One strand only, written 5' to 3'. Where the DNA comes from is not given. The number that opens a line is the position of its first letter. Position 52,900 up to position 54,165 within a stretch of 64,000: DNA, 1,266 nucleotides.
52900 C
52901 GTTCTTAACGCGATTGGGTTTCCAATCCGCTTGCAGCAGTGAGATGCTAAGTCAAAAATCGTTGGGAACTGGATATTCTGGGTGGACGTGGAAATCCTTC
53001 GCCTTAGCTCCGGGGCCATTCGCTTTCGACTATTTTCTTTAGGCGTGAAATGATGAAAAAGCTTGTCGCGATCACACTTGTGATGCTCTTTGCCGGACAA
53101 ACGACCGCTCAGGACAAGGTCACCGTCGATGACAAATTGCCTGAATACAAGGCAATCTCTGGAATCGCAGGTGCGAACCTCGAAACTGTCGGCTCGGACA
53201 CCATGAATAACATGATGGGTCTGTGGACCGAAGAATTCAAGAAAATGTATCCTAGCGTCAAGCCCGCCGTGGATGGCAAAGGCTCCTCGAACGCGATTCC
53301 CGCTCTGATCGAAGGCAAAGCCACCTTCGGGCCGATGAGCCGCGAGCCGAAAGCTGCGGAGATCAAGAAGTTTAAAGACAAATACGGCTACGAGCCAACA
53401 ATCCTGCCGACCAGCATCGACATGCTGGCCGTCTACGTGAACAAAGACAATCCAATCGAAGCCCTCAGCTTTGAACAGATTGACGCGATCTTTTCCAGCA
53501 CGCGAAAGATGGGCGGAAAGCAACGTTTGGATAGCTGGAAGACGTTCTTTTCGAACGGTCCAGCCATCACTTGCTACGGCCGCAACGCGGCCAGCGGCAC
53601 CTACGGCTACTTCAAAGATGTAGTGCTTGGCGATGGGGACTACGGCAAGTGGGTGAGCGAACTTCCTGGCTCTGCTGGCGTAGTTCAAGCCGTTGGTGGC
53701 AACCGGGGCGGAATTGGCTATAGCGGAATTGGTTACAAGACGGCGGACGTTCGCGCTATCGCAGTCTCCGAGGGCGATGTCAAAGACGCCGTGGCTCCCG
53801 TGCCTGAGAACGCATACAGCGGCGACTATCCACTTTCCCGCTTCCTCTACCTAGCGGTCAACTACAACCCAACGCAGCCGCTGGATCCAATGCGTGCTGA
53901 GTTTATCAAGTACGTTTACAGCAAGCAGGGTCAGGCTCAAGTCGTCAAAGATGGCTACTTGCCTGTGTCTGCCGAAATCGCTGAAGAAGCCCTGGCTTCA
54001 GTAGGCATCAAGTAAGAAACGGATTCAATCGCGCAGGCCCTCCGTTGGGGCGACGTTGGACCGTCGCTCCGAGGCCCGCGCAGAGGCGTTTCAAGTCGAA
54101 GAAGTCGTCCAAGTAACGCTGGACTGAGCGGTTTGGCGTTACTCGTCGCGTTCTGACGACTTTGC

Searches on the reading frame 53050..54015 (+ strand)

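Call 94: search_protein_families(library=pfam, proteins=[window:53050-54015:+], max_evalue=0.001)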
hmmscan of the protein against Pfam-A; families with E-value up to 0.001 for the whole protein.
window:53050-54015:+ (321 aa): 3 families
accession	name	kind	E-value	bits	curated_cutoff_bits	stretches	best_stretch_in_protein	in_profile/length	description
PF12849.12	PBP_like_2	-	2e-29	103.6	27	1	42-292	10-266/267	PBP superfamily domain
PF13416.11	SBP_bac_8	-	3.5e-05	24.2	27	0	81-313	48-268/279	Bacterial extracellular solute-binding protein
PF12727.12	PBP_like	-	0.00011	21.8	27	1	61-224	2-149/193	PBP superfamily domain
